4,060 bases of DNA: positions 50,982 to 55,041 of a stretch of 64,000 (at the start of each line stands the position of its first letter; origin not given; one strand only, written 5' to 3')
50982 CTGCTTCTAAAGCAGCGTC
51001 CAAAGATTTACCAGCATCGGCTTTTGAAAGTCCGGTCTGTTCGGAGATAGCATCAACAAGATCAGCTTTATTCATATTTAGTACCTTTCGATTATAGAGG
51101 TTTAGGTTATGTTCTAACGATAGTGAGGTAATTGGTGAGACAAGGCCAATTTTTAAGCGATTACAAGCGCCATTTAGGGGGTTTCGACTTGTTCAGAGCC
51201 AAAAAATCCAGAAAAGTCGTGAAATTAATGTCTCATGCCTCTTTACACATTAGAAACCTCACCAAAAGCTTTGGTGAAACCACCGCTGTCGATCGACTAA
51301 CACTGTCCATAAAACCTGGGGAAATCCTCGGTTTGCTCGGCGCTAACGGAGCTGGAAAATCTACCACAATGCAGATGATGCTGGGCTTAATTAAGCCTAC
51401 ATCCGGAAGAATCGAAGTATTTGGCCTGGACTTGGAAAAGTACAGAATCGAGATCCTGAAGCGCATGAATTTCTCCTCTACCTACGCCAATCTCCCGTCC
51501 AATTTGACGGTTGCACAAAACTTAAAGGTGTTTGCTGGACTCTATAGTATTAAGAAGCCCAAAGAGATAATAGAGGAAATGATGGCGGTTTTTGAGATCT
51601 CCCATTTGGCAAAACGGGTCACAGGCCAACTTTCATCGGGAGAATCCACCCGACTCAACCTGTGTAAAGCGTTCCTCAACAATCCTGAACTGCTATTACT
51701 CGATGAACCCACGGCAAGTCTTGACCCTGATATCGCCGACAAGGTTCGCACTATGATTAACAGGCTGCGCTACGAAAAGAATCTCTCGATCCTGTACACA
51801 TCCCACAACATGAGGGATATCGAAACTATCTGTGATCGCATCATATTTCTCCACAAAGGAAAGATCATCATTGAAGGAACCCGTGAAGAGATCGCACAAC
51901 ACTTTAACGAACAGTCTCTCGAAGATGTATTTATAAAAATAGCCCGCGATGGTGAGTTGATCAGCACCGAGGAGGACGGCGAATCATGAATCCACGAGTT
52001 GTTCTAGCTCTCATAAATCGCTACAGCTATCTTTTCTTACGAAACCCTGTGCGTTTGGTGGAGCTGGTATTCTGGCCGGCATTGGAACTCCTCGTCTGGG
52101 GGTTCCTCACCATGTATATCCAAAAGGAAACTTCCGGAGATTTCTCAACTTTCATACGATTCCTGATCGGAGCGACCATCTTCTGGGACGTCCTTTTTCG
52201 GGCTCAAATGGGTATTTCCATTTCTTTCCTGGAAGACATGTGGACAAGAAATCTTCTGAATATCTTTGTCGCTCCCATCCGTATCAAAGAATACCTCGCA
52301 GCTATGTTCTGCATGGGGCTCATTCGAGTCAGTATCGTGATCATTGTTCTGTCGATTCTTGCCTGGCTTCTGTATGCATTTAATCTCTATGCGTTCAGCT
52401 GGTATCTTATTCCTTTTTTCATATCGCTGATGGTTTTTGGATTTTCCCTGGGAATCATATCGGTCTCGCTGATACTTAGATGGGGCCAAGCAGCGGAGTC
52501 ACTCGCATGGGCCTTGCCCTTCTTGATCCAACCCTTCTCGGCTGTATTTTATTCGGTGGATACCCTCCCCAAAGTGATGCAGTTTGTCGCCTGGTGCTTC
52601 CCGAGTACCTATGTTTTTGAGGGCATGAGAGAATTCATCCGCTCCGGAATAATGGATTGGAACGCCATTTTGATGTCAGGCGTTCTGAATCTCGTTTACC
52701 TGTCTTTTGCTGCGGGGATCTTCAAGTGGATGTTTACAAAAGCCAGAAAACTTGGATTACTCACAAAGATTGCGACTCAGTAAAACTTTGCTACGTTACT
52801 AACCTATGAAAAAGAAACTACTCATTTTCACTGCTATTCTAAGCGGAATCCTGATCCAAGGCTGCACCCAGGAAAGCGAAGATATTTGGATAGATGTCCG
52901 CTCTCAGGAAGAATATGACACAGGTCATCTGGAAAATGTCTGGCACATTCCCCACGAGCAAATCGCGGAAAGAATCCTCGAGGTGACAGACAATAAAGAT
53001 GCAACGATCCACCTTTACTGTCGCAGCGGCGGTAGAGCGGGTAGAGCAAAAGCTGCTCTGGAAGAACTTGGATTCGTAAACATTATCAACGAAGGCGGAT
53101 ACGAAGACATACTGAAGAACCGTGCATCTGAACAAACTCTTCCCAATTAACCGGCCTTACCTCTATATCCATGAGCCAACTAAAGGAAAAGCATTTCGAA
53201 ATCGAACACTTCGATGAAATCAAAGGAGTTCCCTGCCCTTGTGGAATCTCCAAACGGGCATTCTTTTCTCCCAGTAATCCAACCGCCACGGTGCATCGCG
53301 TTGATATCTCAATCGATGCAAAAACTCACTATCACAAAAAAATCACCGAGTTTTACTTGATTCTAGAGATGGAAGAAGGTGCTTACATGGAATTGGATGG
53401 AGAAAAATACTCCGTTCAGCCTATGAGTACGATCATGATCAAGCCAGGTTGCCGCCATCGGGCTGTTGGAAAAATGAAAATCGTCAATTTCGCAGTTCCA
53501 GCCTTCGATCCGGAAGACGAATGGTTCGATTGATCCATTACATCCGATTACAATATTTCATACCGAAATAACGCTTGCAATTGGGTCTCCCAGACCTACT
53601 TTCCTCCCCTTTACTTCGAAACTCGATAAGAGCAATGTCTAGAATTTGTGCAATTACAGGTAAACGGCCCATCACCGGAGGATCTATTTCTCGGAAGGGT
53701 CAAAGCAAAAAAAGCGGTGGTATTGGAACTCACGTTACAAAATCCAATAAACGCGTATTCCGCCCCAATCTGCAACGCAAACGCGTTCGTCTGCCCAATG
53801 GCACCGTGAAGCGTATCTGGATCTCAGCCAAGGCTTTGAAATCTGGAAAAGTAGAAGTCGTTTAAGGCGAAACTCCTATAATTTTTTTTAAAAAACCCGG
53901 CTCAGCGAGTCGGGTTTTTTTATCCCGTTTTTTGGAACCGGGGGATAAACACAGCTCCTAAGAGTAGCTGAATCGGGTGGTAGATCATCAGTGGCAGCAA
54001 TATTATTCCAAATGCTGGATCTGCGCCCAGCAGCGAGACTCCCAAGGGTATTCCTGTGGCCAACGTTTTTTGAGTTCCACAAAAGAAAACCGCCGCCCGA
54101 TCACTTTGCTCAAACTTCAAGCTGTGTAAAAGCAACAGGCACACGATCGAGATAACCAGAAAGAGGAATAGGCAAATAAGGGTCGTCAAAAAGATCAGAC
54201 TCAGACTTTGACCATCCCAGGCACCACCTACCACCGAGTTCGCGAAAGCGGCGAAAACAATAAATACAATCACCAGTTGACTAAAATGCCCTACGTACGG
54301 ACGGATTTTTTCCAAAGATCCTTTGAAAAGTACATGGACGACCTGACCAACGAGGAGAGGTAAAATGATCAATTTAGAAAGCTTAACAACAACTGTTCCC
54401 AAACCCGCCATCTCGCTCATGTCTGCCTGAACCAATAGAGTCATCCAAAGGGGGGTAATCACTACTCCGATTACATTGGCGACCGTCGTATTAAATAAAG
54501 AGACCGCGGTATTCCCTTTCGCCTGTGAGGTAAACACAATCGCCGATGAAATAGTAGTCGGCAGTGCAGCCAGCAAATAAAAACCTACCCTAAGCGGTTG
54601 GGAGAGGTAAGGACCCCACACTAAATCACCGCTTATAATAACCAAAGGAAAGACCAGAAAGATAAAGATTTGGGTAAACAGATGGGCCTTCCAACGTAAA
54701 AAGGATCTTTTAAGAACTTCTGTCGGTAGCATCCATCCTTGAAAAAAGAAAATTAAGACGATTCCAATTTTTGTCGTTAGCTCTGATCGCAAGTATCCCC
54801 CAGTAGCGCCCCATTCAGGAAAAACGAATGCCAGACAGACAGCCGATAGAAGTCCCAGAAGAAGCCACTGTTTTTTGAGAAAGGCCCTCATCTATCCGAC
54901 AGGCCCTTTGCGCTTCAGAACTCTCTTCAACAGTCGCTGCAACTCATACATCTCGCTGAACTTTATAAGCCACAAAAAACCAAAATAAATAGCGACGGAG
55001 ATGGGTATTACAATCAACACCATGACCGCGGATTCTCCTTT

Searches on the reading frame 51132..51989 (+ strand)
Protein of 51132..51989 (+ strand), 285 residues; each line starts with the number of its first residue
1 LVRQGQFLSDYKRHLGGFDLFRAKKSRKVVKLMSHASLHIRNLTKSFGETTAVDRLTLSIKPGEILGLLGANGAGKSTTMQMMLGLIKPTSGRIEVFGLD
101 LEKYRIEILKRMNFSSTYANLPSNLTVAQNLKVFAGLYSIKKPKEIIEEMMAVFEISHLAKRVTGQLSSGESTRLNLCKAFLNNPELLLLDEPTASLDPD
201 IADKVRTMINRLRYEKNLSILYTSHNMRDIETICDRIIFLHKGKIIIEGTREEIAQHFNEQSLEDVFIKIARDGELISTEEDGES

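Call 13: search_protein_families(library=pfam, proteins=[window:51132-51989:+], max_evalue=0.001)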
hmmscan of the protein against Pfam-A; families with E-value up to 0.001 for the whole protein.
window:51132-51989:+ (285 aa): 2 families
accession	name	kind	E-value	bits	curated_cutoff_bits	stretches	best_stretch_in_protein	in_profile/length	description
PF00005.33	ABC_tran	-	3.5e-30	105.8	25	1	54-195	2-137/137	ABC transporter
PF13304.12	AAA_21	-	1.3e-11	45.6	27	1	134-226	185-299/304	AAA domain, putative AbiEii toxin, Type IV TA system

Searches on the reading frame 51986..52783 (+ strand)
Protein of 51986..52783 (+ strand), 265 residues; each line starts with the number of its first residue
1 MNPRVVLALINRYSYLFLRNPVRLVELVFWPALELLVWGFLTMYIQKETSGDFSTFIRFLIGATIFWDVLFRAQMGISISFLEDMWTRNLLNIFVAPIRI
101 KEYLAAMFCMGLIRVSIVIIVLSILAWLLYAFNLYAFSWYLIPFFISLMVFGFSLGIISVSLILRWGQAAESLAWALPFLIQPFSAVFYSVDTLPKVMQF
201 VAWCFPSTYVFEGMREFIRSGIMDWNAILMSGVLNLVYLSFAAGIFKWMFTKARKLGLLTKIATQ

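Call 13: search_protein_families(library=pfam, proteins=[window:51986-52783:+], max_evalue=0.001)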
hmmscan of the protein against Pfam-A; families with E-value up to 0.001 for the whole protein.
window:51986-52783:+ (265 aa): 2 families
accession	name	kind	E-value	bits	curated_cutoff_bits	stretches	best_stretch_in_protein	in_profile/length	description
PF01061.29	ABC2_membrane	-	1.3e-10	41.6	26.9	1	6-216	3-208/211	ABC-2 type transporter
PF12698.13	ABC2_membrane_3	-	0.00093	18.8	31.6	0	50-231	154-327/347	ABC-2 family transporter protein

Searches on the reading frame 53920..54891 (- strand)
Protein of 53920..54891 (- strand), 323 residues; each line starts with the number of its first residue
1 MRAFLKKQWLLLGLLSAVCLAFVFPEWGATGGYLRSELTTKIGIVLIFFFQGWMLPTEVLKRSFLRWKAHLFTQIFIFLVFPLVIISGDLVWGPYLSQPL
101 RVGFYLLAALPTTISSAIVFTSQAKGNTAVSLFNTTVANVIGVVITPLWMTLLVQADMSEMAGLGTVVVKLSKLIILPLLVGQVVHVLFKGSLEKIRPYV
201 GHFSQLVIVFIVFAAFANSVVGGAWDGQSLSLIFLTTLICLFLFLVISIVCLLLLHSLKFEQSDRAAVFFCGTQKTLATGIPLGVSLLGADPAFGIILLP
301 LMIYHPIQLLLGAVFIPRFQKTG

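Call 61: search_protein_families(library=pfam, proteins=[window:53920-54891:-], max_evalue=0.00001)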
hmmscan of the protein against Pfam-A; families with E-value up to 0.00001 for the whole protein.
window:53920-54891:- (323 aa): 2 families
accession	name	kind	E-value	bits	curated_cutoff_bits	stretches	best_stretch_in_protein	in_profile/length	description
PF13593.11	SBF_like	-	1.9e-83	280.8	25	1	8-320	1-312/313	SBF-like CPA transporter family (DUF4137)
PF01758.21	SBF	-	4.2e-10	40.1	24.3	1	42-218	2-183/191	Sodium Bile acid symporter family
